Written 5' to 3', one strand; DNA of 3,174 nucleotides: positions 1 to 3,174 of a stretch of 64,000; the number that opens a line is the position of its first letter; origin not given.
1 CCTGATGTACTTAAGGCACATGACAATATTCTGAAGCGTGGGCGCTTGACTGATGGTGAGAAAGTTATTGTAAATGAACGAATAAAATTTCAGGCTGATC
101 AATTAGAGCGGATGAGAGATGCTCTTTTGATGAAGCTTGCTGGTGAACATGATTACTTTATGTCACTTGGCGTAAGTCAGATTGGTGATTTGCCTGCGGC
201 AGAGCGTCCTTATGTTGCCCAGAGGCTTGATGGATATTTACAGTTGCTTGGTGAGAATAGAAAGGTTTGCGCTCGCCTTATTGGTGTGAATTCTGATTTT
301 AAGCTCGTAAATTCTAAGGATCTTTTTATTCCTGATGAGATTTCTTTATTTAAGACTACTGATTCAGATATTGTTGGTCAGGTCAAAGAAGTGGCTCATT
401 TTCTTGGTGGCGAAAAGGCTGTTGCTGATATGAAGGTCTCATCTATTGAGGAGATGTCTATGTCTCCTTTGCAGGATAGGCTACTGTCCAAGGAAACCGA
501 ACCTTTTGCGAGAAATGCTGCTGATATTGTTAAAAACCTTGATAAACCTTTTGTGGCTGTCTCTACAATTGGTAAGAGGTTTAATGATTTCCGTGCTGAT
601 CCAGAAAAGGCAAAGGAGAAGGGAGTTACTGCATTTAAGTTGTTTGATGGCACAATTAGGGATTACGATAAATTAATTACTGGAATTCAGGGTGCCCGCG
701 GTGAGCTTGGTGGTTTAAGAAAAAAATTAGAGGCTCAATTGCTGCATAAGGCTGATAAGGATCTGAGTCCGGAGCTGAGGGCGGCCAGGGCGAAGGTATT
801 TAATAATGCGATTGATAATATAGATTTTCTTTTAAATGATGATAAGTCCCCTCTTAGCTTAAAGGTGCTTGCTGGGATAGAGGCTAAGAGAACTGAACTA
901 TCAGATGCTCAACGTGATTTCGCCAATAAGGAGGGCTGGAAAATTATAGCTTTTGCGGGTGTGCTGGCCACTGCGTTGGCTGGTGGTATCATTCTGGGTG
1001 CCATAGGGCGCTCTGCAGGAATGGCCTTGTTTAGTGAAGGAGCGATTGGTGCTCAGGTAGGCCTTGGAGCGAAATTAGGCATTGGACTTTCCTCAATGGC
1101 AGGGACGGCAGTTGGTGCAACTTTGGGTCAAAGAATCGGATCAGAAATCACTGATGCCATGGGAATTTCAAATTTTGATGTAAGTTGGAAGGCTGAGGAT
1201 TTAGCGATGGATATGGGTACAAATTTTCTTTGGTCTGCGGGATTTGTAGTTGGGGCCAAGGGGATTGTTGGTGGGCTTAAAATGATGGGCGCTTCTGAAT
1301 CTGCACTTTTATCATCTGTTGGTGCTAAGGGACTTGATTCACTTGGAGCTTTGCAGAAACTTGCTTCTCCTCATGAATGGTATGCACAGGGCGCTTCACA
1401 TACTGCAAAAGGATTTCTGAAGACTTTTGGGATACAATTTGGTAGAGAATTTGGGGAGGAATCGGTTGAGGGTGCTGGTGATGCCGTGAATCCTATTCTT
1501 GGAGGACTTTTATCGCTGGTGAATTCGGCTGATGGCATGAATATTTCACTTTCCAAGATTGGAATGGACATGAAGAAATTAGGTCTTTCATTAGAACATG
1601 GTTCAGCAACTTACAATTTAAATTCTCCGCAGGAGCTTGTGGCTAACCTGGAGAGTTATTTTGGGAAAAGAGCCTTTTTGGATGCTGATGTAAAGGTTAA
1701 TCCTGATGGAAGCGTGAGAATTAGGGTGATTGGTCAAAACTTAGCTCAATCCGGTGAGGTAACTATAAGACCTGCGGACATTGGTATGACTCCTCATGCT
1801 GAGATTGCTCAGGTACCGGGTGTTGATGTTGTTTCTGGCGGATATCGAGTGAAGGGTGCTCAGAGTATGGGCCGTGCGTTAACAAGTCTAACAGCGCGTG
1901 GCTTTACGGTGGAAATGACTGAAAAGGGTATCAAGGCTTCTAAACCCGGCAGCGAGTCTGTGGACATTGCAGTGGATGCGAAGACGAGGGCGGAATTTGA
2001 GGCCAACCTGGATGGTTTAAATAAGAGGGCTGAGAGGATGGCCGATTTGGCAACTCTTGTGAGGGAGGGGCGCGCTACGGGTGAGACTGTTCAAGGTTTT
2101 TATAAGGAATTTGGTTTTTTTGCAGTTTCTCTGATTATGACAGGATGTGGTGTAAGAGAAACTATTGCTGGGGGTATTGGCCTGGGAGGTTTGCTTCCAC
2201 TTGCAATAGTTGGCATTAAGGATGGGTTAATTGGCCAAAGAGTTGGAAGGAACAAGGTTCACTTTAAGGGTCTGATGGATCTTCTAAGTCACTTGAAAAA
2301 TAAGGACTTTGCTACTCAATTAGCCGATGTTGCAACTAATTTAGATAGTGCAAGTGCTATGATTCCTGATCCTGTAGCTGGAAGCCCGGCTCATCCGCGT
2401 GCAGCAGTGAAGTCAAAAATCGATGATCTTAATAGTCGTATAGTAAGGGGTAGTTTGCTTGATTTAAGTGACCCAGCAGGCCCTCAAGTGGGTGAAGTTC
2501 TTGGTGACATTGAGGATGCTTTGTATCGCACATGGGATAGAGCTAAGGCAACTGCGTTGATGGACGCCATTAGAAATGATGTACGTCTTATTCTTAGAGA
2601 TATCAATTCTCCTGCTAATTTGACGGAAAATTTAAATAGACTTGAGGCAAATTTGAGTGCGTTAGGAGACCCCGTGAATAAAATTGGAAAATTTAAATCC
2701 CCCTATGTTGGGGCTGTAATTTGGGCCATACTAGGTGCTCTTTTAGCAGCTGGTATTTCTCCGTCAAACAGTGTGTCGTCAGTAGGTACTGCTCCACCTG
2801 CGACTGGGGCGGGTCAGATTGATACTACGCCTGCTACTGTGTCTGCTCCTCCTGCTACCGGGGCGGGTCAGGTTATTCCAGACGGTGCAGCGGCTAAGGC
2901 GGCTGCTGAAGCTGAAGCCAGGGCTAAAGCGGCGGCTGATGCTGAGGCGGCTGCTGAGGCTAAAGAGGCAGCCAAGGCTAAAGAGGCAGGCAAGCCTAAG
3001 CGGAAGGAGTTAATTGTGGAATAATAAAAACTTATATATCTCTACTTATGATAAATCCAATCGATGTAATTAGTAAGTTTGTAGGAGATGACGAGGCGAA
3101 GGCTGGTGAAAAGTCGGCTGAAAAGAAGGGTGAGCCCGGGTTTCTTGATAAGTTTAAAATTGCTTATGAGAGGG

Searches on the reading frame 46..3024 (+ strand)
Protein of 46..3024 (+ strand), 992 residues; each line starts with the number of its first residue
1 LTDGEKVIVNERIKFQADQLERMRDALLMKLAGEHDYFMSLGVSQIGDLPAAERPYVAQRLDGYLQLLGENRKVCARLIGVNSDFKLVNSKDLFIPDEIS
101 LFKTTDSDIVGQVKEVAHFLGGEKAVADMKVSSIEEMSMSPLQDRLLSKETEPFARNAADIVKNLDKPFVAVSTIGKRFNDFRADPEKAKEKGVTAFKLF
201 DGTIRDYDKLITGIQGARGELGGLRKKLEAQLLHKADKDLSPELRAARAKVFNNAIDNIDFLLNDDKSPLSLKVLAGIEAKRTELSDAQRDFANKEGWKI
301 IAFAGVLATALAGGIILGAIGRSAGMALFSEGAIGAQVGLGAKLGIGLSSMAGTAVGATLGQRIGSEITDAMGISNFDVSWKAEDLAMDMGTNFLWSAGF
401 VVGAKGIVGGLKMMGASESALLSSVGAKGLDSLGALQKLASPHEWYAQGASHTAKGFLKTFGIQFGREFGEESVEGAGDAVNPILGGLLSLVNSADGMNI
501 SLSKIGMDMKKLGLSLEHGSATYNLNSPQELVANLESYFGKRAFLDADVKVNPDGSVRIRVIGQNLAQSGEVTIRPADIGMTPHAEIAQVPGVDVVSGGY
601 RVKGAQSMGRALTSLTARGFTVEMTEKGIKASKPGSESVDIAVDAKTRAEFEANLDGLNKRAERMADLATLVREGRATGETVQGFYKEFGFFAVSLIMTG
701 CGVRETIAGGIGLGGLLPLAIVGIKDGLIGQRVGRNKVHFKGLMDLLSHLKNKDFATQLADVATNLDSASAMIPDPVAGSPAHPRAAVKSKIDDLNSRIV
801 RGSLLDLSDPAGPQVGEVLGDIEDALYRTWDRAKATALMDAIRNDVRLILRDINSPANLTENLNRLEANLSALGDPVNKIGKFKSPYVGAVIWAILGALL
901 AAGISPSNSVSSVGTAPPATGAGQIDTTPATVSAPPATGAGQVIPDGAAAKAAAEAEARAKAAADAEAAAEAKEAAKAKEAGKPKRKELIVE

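Call 8: search_protein_families(library=pfam, proteins=[window:46-3024:+], max_evalue=0.001)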
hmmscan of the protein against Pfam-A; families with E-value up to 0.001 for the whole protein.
window:46-3024:+ (992 aa): 0 families

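Call 59: search_protein_families(library=phrogs, proteins=[window:46-3024:+], max_evalue=0.01)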
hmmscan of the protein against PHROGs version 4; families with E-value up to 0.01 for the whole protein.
window:46-3024:+ (992 aa): 0 families
